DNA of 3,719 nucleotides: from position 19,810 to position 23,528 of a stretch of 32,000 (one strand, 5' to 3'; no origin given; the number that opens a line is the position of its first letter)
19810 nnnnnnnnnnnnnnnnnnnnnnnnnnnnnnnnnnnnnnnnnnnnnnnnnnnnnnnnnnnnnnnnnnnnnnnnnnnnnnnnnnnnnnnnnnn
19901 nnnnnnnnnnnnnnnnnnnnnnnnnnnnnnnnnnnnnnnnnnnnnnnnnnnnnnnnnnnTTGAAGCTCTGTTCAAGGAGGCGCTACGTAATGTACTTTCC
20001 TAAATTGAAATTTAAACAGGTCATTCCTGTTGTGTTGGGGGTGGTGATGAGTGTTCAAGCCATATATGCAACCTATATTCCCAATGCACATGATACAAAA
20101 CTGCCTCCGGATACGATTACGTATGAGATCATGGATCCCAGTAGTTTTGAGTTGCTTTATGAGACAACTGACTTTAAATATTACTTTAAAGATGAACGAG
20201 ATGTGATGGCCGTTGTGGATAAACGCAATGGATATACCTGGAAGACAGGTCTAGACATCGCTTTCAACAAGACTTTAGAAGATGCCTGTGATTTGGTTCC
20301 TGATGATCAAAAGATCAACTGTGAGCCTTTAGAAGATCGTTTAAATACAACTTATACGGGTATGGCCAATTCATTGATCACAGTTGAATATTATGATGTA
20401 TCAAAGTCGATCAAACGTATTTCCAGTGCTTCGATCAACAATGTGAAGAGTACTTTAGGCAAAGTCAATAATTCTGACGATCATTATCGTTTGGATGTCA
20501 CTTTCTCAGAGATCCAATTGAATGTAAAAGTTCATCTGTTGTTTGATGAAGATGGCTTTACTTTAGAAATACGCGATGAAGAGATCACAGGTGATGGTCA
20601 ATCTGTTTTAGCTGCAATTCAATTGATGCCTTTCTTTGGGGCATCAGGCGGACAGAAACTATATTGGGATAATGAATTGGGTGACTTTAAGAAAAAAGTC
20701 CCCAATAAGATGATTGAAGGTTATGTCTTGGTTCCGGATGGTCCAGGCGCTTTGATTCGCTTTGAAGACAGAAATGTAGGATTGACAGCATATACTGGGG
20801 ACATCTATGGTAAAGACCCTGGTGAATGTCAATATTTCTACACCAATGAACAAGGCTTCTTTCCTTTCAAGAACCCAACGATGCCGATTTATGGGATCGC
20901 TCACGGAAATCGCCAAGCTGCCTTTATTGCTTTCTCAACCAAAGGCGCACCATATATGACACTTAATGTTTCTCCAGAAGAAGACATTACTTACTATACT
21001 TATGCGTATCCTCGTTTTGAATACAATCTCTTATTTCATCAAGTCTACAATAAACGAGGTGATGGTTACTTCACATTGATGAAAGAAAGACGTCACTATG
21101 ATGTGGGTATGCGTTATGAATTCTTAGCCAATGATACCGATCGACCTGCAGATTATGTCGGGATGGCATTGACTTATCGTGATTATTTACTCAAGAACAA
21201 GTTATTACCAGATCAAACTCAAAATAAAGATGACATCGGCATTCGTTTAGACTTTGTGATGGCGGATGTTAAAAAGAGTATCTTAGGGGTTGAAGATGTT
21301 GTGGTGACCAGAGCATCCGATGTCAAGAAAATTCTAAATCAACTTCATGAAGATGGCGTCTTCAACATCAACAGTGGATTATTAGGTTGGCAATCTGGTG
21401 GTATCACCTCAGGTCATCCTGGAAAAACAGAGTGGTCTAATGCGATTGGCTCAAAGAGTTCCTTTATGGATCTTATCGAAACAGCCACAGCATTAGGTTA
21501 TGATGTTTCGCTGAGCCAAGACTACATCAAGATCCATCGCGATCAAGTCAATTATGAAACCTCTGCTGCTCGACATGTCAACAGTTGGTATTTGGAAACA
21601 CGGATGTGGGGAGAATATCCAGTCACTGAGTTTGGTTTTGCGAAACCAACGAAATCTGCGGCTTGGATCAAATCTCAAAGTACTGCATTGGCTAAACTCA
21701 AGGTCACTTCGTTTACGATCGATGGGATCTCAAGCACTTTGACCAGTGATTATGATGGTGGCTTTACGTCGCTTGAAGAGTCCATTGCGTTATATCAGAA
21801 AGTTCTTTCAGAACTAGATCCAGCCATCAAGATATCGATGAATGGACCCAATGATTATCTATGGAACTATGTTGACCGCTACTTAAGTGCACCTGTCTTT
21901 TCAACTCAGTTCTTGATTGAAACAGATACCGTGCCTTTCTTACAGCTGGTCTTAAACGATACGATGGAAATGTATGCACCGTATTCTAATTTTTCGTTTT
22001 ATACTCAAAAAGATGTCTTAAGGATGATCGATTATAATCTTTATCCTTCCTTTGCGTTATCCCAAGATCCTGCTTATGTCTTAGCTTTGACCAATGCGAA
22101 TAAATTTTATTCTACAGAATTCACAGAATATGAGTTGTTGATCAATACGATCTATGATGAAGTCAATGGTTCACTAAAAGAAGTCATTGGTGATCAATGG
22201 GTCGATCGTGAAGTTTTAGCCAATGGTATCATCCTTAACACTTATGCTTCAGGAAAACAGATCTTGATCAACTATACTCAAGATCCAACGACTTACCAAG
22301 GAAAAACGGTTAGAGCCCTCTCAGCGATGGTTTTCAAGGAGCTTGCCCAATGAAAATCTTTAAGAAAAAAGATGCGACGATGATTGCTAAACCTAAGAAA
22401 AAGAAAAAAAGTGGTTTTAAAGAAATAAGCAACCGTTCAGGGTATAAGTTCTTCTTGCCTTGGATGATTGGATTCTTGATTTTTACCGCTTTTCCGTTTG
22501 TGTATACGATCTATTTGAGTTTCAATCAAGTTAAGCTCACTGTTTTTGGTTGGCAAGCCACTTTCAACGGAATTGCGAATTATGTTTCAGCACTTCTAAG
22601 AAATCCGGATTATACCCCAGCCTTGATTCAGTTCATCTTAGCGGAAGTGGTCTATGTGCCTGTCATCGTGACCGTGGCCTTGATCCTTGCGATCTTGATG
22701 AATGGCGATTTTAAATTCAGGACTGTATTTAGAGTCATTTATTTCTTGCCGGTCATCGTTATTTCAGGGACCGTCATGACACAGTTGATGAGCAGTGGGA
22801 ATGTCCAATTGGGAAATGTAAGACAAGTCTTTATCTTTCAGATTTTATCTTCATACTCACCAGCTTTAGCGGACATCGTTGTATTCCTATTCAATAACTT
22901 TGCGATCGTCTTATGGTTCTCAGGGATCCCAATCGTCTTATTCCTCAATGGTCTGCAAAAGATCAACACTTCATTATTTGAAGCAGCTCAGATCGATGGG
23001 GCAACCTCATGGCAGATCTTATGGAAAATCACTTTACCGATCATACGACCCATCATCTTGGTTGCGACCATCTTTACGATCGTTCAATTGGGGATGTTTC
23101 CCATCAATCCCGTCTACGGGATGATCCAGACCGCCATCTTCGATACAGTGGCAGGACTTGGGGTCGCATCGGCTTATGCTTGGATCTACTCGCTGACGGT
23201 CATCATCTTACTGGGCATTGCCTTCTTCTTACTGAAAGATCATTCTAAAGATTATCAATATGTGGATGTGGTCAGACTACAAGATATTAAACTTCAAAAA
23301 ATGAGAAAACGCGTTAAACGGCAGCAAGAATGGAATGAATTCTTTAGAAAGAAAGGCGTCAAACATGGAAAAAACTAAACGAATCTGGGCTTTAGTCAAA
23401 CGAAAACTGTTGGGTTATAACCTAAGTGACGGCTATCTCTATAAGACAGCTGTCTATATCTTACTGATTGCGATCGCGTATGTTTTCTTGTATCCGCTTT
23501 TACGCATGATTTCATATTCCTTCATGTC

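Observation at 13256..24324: Atypical seven-gene transporter core: giant SBP fusion plus two permease pairs split by an NHL-TPR-Yip1 protein and an anchored GH-like protein. This is a candidate undescribed surface capture/import machine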

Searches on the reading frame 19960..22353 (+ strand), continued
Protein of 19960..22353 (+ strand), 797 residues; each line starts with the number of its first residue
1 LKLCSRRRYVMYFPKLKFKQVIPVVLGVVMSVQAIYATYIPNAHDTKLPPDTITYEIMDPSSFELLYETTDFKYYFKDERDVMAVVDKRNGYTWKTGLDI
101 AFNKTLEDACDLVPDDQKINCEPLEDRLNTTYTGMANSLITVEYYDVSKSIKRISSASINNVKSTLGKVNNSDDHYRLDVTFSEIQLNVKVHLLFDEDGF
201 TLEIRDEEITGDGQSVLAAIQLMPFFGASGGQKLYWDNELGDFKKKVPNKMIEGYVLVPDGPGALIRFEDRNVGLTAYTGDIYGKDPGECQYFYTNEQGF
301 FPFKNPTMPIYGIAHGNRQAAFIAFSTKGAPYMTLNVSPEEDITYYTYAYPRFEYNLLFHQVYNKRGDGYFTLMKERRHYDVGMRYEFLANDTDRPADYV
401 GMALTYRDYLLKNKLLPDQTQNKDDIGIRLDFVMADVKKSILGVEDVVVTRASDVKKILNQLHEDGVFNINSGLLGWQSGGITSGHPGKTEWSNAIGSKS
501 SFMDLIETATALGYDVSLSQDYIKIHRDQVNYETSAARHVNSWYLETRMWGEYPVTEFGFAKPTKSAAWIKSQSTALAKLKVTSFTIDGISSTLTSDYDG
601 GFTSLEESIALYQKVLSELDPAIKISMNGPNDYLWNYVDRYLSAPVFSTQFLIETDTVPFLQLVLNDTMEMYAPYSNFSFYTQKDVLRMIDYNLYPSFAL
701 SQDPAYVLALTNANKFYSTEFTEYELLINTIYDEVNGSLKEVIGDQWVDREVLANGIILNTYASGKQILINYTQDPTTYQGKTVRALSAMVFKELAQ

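Call 35: fold_search(model_id=the predicted structure, library=pdb)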
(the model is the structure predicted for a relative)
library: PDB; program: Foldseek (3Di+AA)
matches with E <= 10: 1043; with E <= 0.001: 288
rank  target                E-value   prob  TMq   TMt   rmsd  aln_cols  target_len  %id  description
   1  5opq_D                4.1e-29  1.00  0.61  0.72   6.0       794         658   12  A 3,6-anhydro-D-galactosidase produced by Zobellia galactanivorans. This is an exo-lytic enzyme that hydrolyzes termin (released 2017-11-29)
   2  5opq_A                4.6e-29  1.00  0.60  0.71   6.3       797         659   11  A 3,6-anhydro-D-galactosidase produced by Zobellia galactanivorans. This is an exo-lytic enzyme that hydrolyzes termin (released 2017-11-29)
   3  8rzk_A                1.7e-28  1.00  0.60  0.70   6.4       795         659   11  The Michaelis complex of ZgGH129 D486N from Zobellia galactanivorans with neo-b/k-oligo-carrageenan tetrasaccharide (b (released 2024-07-31)
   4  5wzr_A                6.2e-26  1.00  0.59  0.72   6.3       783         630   13  Alpha-N-acetylgalactosaminidase NagBb from Bifidobacterium bifidum - Gal-NHAc-DNJ complex (released 2017-06-07)
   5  5wzn_A                5.0e-25  1.00  0.59  0.73   6.6       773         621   13  Alpha-N-acetylgalactosaminidase NagBb from Bifidobacterium bifidum - GalNAc complex (released 2017-06-07)
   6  5wzr_B                9.1e-25  1.00  0.60  0.73   6.3       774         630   13  Alpha-N-acetylgalactosaminidase NagBb from Bifidobacterium bifidum - Gal-NHAc-DNJ complex (released 2017-06-07)
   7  5wzq_B                4.8e-24  1.00  0.58  0.73   7.0       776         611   13  Alpha-N-acetylgalactosaminidase NagBb from Bifidobacterium bifidum - quadruple mutant (released 2017-06-07)
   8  5wzn_B                5.9e-24  1.00  0.59  0.74   6.1       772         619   13  Alpha-N-acetylgalactosaminidase NagBb from Bifidobacterium bifidum - GalNAc complex (released 2017-06-07)
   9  5wzp_B                9.6e-24  1.00  0.57  0.73   6.3       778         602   13  Alpha-N-acetylgalactosaminidase NagBb from Bifidobacterium bifidum - ligand free (released 2017-06-07)
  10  5wzq_A                3.3e-23  1.00  0.58  0.72   6.6       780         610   14  Alpha-N-acetylgalactosaminidase NagBb from Bifidobacterium bifidum - quadruple mutant (released 2017-06-07)
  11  5wzp_A                1.2e-22  1.00  0.58  0.74   6.4       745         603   13  Alpha-N-acetylgalactosaminidase NagBb from Bifidobacterium bifidum - ligand free (released 2017-06-07)
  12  5a55                  2.3e-17  1.00  0.43  0.33   9.7       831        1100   10  The native structure of GH101 from Streptococcus pneumoniae TIGR4 (released 2015-09-02)
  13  6qfk_A                5.0e-17  1.00  0.43  0.28   9.2       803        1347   10  EngBF DARPin Fusion 4b G10 (released 2019-11-06)
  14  8a19_A                7.0e-17  1.00  0.44  0.29   9.3       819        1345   10  Structure of a leucinostatin derivative determined by host lattice display : L1E4V1 construct (released 2022-12-07)
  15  8a1a_A                7.3e-17  1.00  0.43  0.29   9.3       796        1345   10  Structure of a leucinostatin derivative determined by host lattice display : L1F11V1 construct (released 2022-12-07)
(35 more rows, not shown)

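Call 36: search_solved_structures(query=A2, max_evalue=10, show_alignments=4)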
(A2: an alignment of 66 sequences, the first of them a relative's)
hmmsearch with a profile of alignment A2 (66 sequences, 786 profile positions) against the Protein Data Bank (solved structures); distinct sequences matched with E-value up to 10: 0.

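Call 37: search_protein_families(library=pfam, proteins=[window:19990-22353:+], max_evalue=10)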
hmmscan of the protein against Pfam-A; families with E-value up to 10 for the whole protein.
window:19990-22353:+ (787 aa): 2 families
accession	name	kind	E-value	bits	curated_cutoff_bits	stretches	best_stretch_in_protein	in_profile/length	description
PF18952.6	DUF5696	-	6.1e-144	481.3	25.6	1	159-778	4-611/612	Family of unknown function (DUF5696)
PF03339.19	Pox_L3_FP4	-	0.079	12.4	25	1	142-199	239-298/316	Poxvirus L3/FP4 protein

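Call 49: search_protein_families(library=pfam, proteins=[L032:16803-19988:+, L018:15413-18541:+, L002:13221-15551:-, L056:14724-17474:+, L056:18196-20262:+, L067:14219-17299:+, L067:17304-20009:+, L063:15721-19335:-], max_evalue=0.001)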
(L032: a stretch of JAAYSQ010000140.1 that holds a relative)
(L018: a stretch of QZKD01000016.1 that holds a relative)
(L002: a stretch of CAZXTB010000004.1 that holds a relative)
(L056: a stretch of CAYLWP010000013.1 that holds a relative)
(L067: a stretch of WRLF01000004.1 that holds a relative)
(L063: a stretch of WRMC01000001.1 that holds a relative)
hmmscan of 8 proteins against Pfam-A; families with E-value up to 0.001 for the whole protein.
L032:16803-19988:+ (1062 aa): 0 families

L018:15413-18541:+ (1043 aa): 1 family
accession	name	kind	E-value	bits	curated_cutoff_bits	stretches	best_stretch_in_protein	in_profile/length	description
PF17167.11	Glyco_hydro_94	-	6.1e-06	25.6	27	1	807-940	285-415/420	Glycosyl hydrolase 94 superfamily, catalytic domain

L002:13221-15551:- (777 aa): 3 families
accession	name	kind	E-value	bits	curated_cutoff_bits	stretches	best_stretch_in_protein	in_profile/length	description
PF07581.17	Glug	-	1.4e-06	28.7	20.5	0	484-511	1-28/28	The GLUG motif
PF00746.26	Gram_pos_anchor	-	1.4e-05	25.3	20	1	739-773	3-39/43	LPXTG cell wall anchor motif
PF09479.16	Flg_new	-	0.00091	19.7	27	0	695-731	16-54/65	Listeria-Bacteroides repeat domain (List_Bact_rpt)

L056:14724-17474:+ (917 aa): 3 families
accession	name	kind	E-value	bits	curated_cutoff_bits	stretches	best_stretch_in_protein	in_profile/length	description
PF00476.26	DNA_pol_A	-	4e-164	546.5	34.3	1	533-915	2-381/381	DNA polymerase family A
PF02739.22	5_3_exonuc_N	-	1.2e-58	197.9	34.3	1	3-170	1-163/164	5'-3' exonuclease, N-terminal resolvase-like domain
PF01367.25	5_3_exonuc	-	3.4e-32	111.2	40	1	172-264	1-93/97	5'-3' exonuclease, C-terminal SAM fold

L056:18196-20262:+ (689 aa): 7 families
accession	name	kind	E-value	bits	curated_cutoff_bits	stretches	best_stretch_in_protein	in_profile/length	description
PF14450.12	FtsA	-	6e-12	46.5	31.8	1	218-352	1-108/127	Cell division protein FtsA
PF11104.14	PilM_2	-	9.2e-10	38.4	27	1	177-348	136-300/340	Type IV pilus assembly protein PilM;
PF06723.19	MreB_Mbl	-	1.2e-06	28.1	27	1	218-349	148-300/327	MreB/Mbl protein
PF02597.26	ThiS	-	2.7e-06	28.3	22.5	0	647-686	27-69/76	ThiS family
PF08841.16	DDR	-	3.3e-06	26.8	24.6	1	192-280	110-199/328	Diol dehydratase reactivase ATPase-like domain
PF02824.27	TGS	-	0.00041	20.8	22.2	0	664-686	36-58/60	TGS domain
PF14451.12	Ub-Mut7C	-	0.0005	20.3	23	0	666-687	53-74/81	Mut7-C ubiquitin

L067:14219-17299:+ (1027 aa): 5 families
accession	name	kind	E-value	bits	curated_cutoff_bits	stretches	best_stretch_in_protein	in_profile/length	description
PF01074.27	Glyco_hydro_38N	-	6.2e-91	305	25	1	214-493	2-269/270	Glycosyl hydrolases family 38 N-terminal domain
PF07748.19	Glyco_hydro_38C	-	1.2e-61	209.1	25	1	685-889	1-205/206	Glycosyl hydrolases family 38 C-terminal domain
PF09261.16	Alpha-mann_mid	-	2.9e-27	95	31.1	1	500-595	1-95/96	Alpha mannosidase middle domain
PF17677.7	Glyco_hydro38C2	-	7.6e-22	77.7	22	1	950-1023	1-72/72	Glycosyl hydrolases family 38 C-terminal beta sandwich domain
PF03065.20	Glyco_hydro_57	-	0.00019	21.3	21.2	1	256-357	72-173/291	Glycosyl hydrolase family 57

L067:17304-20009:+ (902 aa): 2 families
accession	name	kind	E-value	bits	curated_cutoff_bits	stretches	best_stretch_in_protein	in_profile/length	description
PF07748.19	Glyco_hydro_38C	-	1.2e-11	45.7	25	1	538-740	1-184/206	Glycosyl hydrolases family 38 C-terminal domain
PF01074.27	Glyco_hydro_38N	-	1.5e-05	25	25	1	26-173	30-170/270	Glycosyl hydrolases family 38 N-terminal domain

L063:15721-19335:- (1205 aa): 11 families
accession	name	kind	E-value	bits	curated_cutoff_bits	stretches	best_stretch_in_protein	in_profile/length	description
PF01855.24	POR_N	-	2e-77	260.5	27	1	38-266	2-228/231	Pyruvate flavodoxin/ferredoxin oxidoreductase, thiamine diP-bdg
PF01558.24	POR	-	8.7e-31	107.8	27.4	1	451-635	1-172/173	Pyruvate ferredoxin/flavodoxin oxidoreductase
PF17147.9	PFOR_II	-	4e-16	59.7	27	1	290-372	1-81/102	Pyruvate:ferredoxin oxidoreductase core domain II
PF10371.14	EKR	-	4.9e-16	58.8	27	1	653-704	4-55/55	Domain of unknown function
PF02775.26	TPP_enzyme_C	-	7.7e-12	45.7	21.9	1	990-1102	46-150/151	Thiamine pyrophosphate enzyme, C-terminal TPP binding domain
PF12838.12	Fer4_7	-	1.7e-07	32.1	27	1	715-783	2-50/52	4Fe-4S dicluster domain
PF14697.11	Fer4_21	-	2.2e-06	28.1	35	0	756-783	25-53/59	4Fe-4S dicluster domain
PF13237.11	Fer4_10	-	3.9e-06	27.1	25.5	1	710-782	4-53/53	4Fe-4S dicluster domain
PF13484.11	Fer4_16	-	6.7e-05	24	30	1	715-783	2-65/66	4Fe-4S double cluster binding domain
PF13183.11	Fer4_8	-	0.00074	20.4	27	0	714-783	4-66/68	4Fe-4S dicluster domain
PF13187.11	Fer4_9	-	0.00092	19.6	27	0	715-783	2-49/52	4Fe-4S dicluster domain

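Call 86: search_protein_families(library=pfam, proteins=[P0064], max_evalue=0.01)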
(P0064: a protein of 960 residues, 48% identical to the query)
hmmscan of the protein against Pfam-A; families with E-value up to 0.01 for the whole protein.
P0064 (960 aa): 2 families
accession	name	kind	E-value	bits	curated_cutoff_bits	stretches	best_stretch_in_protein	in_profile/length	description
PF18952.6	DUF5696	-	1.5e-140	470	25.6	1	331-955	8-612/612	Family of unknown function (DUF5696)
PF02018.23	CBM_4_9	-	0.00029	21.6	25.9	1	118-226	14-132/136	Carbohydrate binding domain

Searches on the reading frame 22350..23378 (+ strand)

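Call 4: search_protein_families(library=pfam, proteins=[window:22350-23378:+], max_evalue=0.01)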
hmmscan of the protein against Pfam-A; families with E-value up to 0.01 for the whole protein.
window:22350-23378:+ (342 aa): 1 family
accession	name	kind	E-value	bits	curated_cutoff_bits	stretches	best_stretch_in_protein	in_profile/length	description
PF00528.27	BPD_transp_1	-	0.00057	20.1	26.4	1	108-269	3-147/184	Binding-protein-dependent transport system inner membrane component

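Call 5: search_protein_families(library=ncbifam, proteins=[window:22350-23378:+], max_evalue=0.01)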
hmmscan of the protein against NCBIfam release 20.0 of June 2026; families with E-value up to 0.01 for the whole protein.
window:22350-23378:+ (342 aa): 10 families
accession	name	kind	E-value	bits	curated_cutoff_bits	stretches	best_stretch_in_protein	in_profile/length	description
NF040931.1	ABC_arch_GlcT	equivalog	8.3e-07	28.9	360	1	44-253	10-218/278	glucose ABC transporter permease GlcT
NF043073.1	MMSYN1_0195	equivalog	4.8e-06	25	1250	1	196-242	144-190/1021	spermidine/putrescine ABC transporter permease/substrate-binding protein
NF007852.0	PRK10561.1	equivalog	1.7e-05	24.9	335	1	31-253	14-231/295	sn-glycerol-3-phosphate ABC transporter permease UgpA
NF008232.0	PRK10999.1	equivalog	2.4e-05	23.2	392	1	73-236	265-433/520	maltose ABC transporter permease MalF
NF008231.0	PRK10998.1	equivalog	0.0011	18.5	261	1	157-246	138-225/296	maltose ABC transporter permease MalG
TIGR01581.1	Mo_ABC_porter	hypoth_equivalog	0.0031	17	210.3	1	91-245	22-169/225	ABC transporter permease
TIGR03416.1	ABC_choXWV_perm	equivalog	0.0038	16.7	363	0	185-249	156-221/267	choline ABC transporter permease subunit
TIGR00969.1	3a0106s02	subfamily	0.0042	16.6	240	1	66-244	38-208/272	sulfate ABC transporter permease subunit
TIGR02141.1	modB_ABC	equivalog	0.0058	16.3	182.6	0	100-277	12-186/208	molybdate ABC transporter permease subunit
NF006939.0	PRK09421.1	equivalog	0.0097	15.3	262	0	97-245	21-159/230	molybdate ABC transporter permease subunit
